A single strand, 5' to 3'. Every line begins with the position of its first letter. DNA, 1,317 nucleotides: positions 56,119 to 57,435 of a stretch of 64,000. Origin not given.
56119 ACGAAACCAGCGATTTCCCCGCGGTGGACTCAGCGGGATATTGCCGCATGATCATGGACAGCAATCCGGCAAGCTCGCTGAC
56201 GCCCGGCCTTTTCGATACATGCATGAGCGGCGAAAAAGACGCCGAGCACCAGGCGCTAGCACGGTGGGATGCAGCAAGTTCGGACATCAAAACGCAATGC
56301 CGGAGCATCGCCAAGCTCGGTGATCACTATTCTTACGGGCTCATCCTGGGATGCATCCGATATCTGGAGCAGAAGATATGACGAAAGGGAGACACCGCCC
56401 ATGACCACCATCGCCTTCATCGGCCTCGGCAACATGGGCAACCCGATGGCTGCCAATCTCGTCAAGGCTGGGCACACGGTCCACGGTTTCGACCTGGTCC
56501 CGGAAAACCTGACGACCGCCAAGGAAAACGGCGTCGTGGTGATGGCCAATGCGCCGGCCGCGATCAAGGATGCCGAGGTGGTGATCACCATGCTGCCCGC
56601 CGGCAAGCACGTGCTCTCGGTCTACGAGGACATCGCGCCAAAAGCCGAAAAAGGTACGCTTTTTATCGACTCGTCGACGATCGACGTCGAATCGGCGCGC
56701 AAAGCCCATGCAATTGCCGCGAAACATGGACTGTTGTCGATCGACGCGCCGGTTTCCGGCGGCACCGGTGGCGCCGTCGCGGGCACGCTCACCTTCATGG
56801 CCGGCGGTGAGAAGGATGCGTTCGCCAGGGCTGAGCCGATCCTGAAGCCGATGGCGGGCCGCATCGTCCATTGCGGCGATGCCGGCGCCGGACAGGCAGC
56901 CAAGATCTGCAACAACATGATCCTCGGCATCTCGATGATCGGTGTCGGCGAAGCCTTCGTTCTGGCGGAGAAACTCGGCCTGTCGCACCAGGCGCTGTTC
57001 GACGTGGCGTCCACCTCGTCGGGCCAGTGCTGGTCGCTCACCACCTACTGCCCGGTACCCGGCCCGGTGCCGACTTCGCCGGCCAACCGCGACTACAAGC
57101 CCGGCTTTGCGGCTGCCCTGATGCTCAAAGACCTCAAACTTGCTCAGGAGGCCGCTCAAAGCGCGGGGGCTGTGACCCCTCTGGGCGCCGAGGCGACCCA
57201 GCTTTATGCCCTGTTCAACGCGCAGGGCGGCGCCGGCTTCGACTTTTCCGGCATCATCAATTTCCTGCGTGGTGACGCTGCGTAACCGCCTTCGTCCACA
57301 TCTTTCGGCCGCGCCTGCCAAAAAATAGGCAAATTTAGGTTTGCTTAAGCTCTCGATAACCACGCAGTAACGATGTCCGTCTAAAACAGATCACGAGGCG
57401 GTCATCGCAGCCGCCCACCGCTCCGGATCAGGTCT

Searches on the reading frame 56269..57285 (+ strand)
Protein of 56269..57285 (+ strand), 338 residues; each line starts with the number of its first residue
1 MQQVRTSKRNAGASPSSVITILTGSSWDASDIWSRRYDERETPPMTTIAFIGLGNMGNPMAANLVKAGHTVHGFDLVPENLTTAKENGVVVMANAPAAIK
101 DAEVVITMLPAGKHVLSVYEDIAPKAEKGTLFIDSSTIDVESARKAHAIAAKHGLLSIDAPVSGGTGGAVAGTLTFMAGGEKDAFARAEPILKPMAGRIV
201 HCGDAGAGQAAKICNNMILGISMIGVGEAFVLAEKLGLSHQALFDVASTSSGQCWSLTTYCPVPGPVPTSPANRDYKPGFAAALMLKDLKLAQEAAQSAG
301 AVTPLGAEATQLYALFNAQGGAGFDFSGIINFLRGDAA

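Call 78: search_protein_families(library=pfam, proteins=[window:56269-57285:+], max_evalue=0.000001)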
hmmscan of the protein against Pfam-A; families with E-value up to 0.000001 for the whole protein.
window:56269-57285:+ (338 aa): 3 families
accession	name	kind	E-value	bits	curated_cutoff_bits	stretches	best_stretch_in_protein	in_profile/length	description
PF03446.21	NAD_binding_2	-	1.2e-51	175.3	21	1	47-203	1-161/161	NAD binding domain of 6-phosphogluconate dehydrogenase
PF14833.11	NAD_binding_11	-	1.3e-35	122.7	30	1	206-332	1-121/122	NAD-binding of NADP-dependent 3-hydroxyisobutyrate dehydrogenase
PF03807.23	F420_oxidored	-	2.5e-09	38.1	21.6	1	47-135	1-91/94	NADP oxidoreductase coenzyme F420-dependent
